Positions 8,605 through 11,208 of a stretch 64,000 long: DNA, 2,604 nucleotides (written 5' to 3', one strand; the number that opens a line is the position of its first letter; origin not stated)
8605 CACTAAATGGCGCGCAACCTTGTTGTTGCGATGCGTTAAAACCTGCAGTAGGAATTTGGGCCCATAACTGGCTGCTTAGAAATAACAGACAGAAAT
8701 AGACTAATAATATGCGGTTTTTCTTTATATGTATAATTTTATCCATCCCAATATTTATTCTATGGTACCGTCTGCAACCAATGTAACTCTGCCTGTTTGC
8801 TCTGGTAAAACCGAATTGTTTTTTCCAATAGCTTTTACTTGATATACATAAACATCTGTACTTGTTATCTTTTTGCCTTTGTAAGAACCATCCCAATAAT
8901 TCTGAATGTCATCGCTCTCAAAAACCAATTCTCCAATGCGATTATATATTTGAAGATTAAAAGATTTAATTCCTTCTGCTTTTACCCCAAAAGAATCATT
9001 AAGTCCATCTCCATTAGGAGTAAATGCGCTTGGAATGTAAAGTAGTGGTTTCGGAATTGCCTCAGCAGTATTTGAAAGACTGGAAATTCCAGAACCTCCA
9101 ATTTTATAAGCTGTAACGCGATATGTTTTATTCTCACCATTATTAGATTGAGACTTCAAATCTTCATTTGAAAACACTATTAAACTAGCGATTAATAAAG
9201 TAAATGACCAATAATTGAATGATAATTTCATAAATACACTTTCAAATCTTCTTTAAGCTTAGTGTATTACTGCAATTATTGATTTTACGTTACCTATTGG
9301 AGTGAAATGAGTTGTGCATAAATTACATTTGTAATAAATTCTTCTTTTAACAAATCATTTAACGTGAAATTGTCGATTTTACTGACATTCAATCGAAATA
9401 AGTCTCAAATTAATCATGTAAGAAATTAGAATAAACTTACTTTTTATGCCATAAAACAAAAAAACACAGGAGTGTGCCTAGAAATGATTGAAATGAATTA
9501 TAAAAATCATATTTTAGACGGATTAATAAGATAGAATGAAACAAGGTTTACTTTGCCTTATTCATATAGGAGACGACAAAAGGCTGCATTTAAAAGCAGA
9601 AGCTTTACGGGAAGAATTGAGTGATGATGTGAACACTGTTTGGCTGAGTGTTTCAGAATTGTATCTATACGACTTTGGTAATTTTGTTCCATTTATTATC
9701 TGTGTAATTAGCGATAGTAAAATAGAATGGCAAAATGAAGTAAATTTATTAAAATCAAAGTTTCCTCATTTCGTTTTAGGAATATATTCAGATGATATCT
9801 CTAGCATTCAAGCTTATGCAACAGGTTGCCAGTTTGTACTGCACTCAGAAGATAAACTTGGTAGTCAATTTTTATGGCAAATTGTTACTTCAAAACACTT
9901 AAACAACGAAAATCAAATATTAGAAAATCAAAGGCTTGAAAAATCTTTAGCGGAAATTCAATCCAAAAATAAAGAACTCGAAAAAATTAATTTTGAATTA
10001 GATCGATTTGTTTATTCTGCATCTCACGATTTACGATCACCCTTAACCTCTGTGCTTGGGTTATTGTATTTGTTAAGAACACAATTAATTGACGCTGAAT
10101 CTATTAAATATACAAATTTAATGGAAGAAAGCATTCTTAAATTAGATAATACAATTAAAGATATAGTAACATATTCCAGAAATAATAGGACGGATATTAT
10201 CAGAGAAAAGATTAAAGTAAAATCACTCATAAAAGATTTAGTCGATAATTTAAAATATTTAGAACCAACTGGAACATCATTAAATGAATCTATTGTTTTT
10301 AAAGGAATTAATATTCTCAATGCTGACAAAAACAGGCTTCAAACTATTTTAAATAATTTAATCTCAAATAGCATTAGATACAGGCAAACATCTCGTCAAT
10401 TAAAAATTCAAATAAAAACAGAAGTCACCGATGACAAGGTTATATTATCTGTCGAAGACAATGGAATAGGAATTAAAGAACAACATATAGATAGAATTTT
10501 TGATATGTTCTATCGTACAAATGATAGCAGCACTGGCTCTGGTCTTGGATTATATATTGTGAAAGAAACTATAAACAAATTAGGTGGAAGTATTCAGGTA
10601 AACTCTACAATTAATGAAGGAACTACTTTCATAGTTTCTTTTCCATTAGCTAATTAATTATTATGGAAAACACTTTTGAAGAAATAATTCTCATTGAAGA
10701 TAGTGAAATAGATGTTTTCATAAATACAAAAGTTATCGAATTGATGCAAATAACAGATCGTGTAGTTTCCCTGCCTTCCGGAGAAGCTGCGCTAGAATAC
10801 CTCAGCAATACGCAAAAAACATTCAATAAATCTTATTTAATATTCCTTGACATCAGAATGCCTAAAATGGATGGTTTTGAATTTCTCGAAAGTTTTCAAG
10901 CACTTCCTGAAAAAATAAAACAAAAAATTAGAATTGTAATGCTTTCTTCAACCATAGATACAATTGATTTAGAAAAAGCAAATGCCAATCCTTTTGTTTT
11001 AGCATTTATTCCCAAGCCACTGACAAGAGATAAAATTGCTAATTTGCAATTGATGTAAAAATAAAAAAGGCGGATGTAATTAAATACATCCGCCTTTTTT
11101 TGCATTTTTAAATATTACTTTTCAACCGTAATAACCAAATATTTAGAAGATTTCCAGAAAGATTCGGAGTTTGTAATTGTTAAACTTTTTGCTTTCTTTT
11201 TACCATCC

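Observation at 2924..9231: Stand-alone type-B T9SS sorting-domain minigene directly upstream of a giant tandem-PKD adhesin that has no CTD of its own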

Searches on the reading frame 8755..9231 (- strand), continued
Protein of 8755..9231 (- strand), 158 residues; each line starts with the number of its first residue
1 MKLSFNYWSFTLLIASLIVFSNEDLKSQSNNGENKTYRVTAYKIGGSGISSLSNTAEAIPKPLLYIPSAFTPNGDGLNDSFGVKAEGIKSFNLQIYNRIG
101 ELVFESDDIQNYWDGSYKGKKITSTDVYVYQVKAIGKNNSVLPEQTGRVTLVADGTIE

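Call 17: find_encoding_contigs(protein=P0070, flank=10000, max_places=1)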
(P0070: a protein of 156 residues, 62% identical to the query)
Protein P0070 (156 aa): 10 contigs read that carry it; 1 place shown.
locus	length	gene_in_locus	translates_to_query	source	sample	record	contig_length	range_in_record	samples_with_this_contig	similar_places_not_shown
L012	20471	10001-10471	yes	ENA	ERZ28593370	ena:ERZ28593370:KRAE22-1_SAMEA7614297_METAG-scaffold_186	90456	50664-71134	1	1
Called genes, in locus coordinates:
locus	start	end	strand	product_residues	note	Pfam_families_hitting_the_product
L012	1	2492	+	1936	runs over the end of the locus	PF23759:GBD_T9SS_assoc, PF16820:PKD_3 (faint), PF18911:PKD_4 (faint), PF18962:Por_Secre_tail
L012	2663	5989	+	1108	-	PF07517:SecA_DEAD, PF01043:SecA_PP_bind, PF21090:P-loop_SecA, PF07516:SecA_SW, PF02810:SEC-C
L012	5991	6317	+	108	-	PF01503:PRA-PH (weak), PF12643:MazG-like, PF03819:MazG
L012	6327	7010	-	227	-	PF00156:Pribosyltran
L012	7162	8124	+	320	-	PF28533:DUF8429, PF28532:DUF8428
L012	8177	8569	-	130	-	PF00072:Response_reg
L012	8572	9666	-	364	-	PF00512:HisKA, PF02518:HATPase_c, PF14501:HATPase_c_5 (weak)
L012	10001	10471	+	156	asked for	PF13585:CHU_C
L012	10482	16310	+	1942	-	PF00801:PKD, PF18911:PKD_4, PF18911:PKD_4, PF00801:PKD, PF18911:PKD_4, PF18911:PKD_4, PF00801:PKD, PF18911:PKD_4, +18 more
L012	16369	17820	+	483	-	-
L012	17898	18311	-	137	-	PF00072:Response_reg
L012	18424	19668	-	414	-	-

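Call 27: find_related_loci(query=A1, collection=genome_contigs, flank=10000)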
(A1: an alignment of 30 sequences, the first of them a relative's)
Query A1 (158 aa) in genome_contigs; peptide patterns used: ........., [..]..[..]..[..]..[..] (x = any residue, [..] = any of these).
600 stretches matched a pattern (row limit reached: there are more); 575 encode a relative of the query (tblastn E <= 1e-3); the best 80 are kept; 80 distinct loci.
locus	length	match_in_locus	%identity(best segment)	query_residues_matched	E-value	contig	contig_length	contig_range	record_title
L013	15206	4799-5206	50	12-152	1e-36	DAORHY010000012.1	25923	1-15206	MAG TPA_asm: Bacteroidia bacterium isolate AMR_MDS_5592 NODE_281_length_25923_cov_8.152505, whole genome shotgun sequenc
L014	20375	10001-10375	47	11-136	3e-31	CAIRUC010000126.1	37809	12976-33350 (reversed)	MAG: uncultured Bacteroidetes bacterium isolate LJ_bin-3261 genome assembly, contig: bin-3261:126/141, whole genome shot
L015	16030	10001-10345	48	34-152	2e-30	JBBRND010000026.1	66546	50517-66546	MAG: Bacteroidia bacterium isolate La1_metabat2.114 LA1C_B2.114_k141_3550506L_66546_cov_17.0004, whole genome shotgun se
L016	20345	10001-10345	42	37-152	3e-25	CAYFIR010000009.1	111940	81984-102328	MAG TPA_asm: uncultured Bacteroidia bacterium isolate ERP003628_co2_62 genome assembly, contig: NODE_103_length_111940_c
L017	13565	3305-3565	42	64-151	1e-21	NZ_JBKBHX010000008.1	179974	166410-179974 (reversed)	MAG: Thermaurantimonas sp. isolate 21I_069.bin.34 NODE_8_length_179974_cov_28.288126, whole genome shotgun sequence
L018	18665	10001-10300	43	57-157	7e-22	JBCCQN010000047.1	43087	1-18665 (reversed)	MAG: Bacteroidota bacterium isolate P01_D01_bin.153 k141_1512260_length_43087_cov_33.2403, whole genome shotgun sequence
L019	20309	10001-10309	43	37-150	7e-22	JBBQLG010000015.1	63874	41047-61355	MAG: Cytophagales bacterium isolate Co_metawrap_517 Cmw_517_k141_15904081_length_63874_cov_10.0000, whole genome shotgun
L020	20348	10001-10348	38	19-136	1e-21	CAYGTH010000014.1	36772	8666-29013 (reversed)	MAG TPA_asm: uncultured Bacteroidia bacterium isolate ERP117304_co3_96 genome assembly, contig: NODE_1689_length_36772_c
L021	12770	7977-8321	42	39-152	4e-21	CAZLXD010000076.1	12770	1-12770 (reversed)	MAG TPA_asm: uncultured Chitinophaga sp. isolate binchicken_co16_334 genome assembly, contig: NODE_8263_length_12770_cov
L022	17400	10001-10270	50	64-152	7e-21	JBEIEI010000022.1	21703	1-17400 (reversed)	MAG: Flavobacteriales bacterium isolate Sample-101-S75-bin-72 Sample_101_S75-bin_72-k141_1544260, whole genome shotgun s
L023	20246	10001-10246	48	69-152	9e-21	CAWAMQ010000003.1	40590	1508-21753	MAG: uncultured Chitinophagaceae bacterium isolate MFD01721.bin.1.317 genome assembly, contig: contig_14661, whole genom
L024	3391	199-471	43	60-152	1e-20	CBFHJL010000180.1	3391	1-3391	MAG: Brumimicrobium sp. isolate AGTU_283_bin_12_indstr genome assembly, contig: AGTU_283_bin_12_indstr_c192, whole genom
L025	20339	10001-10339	40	37-152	2e-20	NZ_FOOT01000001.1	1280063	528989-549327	Pontibacter chinhatensis strain LP51, whole genome shotgun sequence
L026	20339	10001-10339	41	39-152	2e-20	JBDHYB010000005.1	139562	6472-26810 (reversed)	MAG: Chitinophagales bacterium isolate AS-MICRO-OLR.239 NODE_269_length_139562_cov_5.998501, whole genome shotgun sequen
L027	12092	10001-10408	36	20-153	5e-20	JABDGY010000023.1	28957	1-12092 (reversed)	MAG: Bacteroidetes bacterium isolate BWOrgControl_Nextera44_MAG5 3300021027.a:Ga0206836_10068, whole genome shotgun sequ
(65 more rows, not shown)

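Call 54: search_solved_structures(query=A1, max_evalue=0.01, show_alignments=2)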
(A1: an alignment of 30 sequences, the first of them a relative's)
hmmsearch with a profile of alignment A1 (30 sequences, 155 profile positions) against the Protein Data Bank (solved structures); distinct sequences matched with E-value up to 0.01: 1.
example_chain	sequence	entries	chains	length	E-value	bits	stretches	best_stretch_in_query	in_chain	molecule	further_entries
9flp_A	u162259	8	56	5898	1e-10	44.5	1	62-129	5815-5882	The grappling hook protein A in the bacterium Aureispira sp. CCB-QB1 | The grappling hook protein A (GhpA) in the bacterium Aureispira sp. CCB-QB1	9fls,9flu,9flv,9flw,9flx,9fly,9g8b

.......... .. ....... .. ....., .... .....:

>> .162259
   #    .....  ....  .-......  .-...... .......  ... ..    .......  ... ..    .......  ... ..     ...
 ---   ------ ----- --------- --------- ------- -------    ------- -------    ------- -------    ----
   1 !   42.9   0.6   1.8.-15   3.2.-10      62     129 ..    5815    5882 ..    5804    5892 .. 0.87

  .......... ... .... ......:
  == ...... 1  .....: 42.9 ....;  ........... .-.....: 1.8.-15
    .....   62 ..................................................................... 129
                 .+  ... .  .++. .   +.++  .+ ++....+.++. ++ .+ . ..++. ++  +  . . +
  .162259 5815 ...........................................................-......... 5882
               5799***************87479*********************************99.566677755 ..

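Call 72: search_protein_families(library=padloc, proteins=[window:8755-9231:-], max_evalue=0.01)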
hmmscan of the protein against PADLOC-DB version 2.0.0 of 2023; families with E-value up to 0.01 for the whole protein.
window:8755-9231:- (158 aa): 0 families

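Call 85: list_cluster_members(proteins=[P0001, P0005, P0021, P0015, P0092, P0278])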
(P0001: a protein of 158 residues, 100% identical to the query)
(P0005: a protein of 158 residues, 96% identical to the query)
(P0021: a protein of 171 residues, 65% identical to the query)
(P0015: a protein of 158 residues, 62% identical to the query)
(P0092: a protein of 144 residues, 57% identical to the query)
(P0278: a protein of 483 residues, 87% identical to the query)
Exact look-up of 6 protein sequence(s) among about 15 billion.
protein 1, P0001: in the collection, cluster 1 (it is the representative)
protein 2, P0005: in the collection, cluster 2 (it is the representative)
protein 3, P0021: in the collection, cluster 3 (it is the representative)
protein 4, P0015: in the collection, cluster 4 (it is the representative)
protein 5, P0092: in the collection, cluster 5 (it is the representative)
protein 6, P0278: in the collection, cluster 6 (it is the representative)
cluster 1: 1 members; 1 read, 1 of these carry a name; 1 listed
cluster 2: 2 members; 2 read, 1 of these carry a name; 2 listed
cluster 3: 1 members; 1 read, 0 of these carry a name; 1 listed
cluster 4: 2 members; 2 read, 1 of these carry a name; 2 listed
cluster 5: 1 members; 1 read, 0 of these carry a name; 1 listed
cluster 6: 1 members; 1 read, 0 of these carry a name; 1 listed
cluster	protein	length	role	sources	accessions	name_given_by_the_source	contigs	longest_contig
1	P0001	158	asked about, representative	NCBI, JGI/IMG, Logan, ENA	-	gliding motility-associated-like protein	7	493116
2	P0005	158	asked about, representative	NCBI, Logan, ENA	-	-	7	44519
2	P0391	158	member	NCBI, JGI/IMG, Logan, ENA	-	gliding motility-associated-like protein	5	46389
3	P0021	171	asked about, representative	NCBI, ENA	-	-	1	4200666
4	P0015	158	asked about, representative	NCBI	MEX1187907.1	MAG: gliding motility-associated C-terminal domain-containing protein [Bacteroidia ...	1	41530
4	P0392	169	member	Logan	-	-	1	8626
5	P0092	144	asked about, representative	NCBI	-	-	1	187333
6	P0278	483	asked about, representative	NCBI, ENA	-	-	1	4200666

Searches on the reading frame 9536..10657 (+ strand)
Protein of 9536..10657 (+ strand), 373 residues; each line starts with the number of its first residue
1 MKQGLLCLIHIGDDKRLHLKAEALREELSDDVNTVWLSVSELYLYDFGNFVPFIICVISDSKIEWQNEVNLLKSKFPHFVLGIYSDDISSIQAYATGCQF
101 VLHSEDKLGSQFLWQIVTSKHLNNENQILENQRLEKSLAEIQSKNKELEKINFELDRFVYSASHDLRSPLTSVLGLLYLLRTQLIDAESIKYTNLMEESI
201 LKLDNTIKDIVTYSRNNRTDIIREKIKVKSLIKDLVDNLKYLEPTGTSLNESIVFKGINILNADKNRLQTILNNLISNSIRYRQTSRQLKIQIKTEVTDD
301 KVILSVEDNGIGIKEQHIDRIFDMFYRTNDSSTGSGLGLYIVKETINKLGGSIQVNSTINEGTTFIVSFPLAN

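Call 6: search_protein_families(library=ncbifam, proteins=[window:9536-10657:+], max_evalue=0.01)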
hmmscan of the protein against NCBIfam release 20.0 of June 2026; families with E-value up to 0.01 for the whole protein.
window:9536-10657:+ (373 aa): 95 families (the best 25 are shown)
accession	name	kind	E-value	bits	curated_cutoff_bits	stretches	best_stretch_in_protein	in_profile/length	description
NF046044.1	PnpS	equivalog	5.1e-43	147.5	400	1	132-370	148-390/390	two-component system histidine kinase PnpS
TIGR02966.1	phoR_proteo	equivalog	9e-42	143.3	334.2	1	145-369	104-333/333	phosphate regulon sensor histidine kinase PhoR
NF008468.0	PRK11360.1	equivalog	2e-36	125.6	646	1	156-372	397-609/616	two-component system sensor histidine kinase AtoS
NF008302.0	PRK11091.1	equivalog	1.6e-35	122.5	838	1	139-370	267-504/779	aerobic respiration two-component sensor histidine kinase ArcB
TIGR02956.1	TMAO_torS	equivalog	5e-35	120.9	676.5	1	130-372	439-683/967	TMAO reductase system sensor histidine kinase/response regulator TorS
NF033092.0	HK_WalK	equivalog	2.3e-33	115.7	725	1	146-370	363-593/594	cell wall metabolism sensor histidine kinase WalK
NF041735.1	hist_kin_RppB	equivalog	1.2e-31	110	400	1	156-370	217-438/438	two-component system sensor histidine kinase RppB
NF041947.1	LuxQ_Vibrio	equivalog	4.2e-31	107.6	1200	1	146-371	463-696/843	quorum-sensing autoinducer 2 sensor kinase/phosphatase LuxQ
NF047465.1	hybrid_HK_LvrA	exception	5.6e-31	107.3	1200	1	139-370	584-817/819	hybrid histidine kinase/response regulator LvrA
NF040691.1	MtrAB_MtrB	equivalog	1.3e-30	106.9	450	1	139-371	255-492/507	MtrAB system histidine kinase MtrB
NF033091.0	HK_VanS_ACDEFG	equivalog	1.4e-30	106.4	400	1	115-370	39-293/293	vancomycin resistance histidine kinase VanS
NF007007.0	PRK09470.1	equivalog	2e-30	106.1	486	1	146-372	236-460/463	envelope stress sensor histidine kinase CpxA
NF011874.0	PRK15347.1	equivalog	4.8e-30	104.3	852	1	122-372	366-615/921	two component system sensor kinase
NF008312.0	PRK11100.1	equivalog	1.7e-28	99.7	356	1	130-369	232-472/477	two-component system sensor histidine kinase CreC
TIGR01386.1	cztS_silS_copS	subfamily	2.5e-28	99.3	292.55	1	129-370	211-457/457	heavy metal sensor histidine kinase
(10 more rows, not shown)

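Call 7: search_protein_families(library=pfam, proteins=[window:9536-10657:+], max_evalue=0.01)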
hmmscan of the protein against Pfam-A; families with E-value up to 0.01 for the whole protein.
window:9536-10657:+ (373 aa): 5 families
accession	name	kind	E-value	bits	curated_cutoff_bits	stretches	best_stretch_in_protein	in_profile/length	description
PF02518.31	HATPase_c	-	1.3e-29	103.3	26.4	1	264-372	2-110/111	Histidine kinase-, DNA gyrase B-, and HSP90-like ATPase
PF00512.31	HisKA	-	4.8e-09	36.6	26.9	1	155-216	2-63/66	His Kinase A (phospho-acceptor) domain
PF14501.12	HATPase_c_5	-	2e-05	24.9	22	1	268-358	6-91/102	GHKL domain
PF13581.12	HATPase_c_2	-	0.00034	21.1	27.4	1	263-352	27-113/127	Histidine kinase-like ATPase domain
PF13589.12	HATPase_c_3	-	0.00053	20.5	25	1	269-331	4-63/137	Histidine kinase-, DNA gyrase B-, and HSP90-like ATPase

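Call 72: search_protein_families(library=padloc, proteins=[window:9536-10657:+], max_evalue=0.01)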
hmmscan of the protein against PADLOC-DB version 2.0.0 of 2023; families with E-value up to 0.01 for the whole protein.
window:9536-10657:+ (373 aa): 1 family
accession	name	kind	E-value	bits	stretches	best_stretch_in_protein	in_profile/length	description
PDLC04650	PDC-M43B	-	2.3e-06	25.1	1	264-361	223-324/344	-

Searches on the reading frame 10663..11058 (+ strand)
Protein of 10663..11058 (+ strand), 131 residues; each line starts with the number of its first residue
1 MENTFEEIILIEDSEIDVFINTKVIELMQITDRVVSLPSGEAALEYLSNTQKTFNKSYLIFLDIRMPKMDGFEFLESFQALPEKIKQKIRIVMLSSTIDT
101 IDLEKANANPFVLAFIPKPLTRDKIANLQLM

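Call 6: search_protein_families(library=ncbifam, proteins=[window:10663-11058:+], max_evalue=0.01)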
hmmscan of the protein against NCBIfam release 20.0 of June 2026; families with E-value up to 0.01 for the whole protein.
window:10663-11058:+ (131 aa): 35 families (the best 25 are shown)
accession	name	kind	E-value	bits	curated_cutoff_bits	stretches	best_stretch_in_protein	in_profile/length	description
NF011874.0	PRK15347.1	equivalog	2.9e-11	42.2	852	1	8-127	693-804/921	two component system sensor kinase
TIGR02956.1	TMAO_torS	equivalog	3.1e-08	32.2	676.5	1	7-126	703-813/967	TMAO reductase system sensor histidine kinase/response regulator TorS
NF041866.1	EpsW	equivalog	1.2e-07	31.3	200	1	1-126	1-118/131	exopolysaccharide biosynthesis response regulator EpsW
NF008302.0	PRK11091.1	equivalog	1.3e-06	26.9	838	1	7-124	527-634/779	aerobic respiration two-component sensor histidine kinase ArcB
NF007969.0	PRK10693.1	equivalog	1.4e-06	27.6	329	1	7-105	9-96/337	two-component system response regulator RssB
NF001965.0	PRK00742.1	subfamily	2.7e-06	26.8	293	1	8-99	6-87/357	chemotaxis-specific protein-glutamate methyltransferase CheB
NF053512.1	nitric_RR_NosR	exception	3.4e-06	26.3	400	1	32-92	23-75/422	response regulator c-di-GMP phosphodiesterase, NosR family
NF007135.0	PRK09581.1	equivalog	2.1e-05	23.5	474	1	17-99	10-87/457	PleD family two-component system response regulator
NF052313.1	T9SS_RR_PorX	equivalog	5e-05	22.3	300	1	9-98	3-82/513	T9SS response regulator signal transducer PorX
NF050064.1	BlResRespRegCbrR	equivalog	7.2e-05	21.9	600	1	33-125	149-233/415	bile resistance response regulator CbrR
NF052596.1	RR_EAL_PvrR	equivalog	0.00011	21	580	1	8-128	6-120/398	response regulator cyclic di-GMP phosphodiesterase PvrR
NF033120.0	vanR_FM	exception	0.00012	21.9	460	1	9-99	6-85/231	vancomycin resistance response regulator transcription factor, VanR-F/VanR-M family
NF008318.0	PRK11107.1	equivalog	0.00015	20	890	1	21-87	679-742/920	two-component sensor histidine kinase BarA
NF046022.1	RespRegCpdRBruc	equivalog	0.00019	21.4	180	1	8-120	4-104/120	cell cycle two-component system response regulator CpdR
TIGR01818.1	ntrC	equivalog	0.0002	20.3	558.6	1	27-124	18-105/463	nitrogen regulation protein NR(I)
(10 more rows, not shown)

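Call 7: search_protein_families(library=pfam, proteins=[window:10663-11058:+], max_evalue=0.01)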
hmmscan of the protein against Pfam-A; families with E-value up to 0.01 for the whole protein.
window:10663-11058:+ (131 aa): 1 family
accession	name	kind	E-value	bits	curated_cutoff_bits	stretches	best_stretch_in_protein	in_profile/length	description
PF00072.30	Response_reg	-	6.3e-13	49.3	30.2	1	8-126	1-107/111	Response regulator receiver domain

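Call 72: search_protein_families(library=padloc, proteins=[window:10663-11058:+], max_evalue=0.01)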
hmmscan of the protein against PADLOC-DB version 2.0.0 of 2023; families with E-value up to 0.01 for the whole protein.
window:10663-11058:+ (131 aa): 0 families
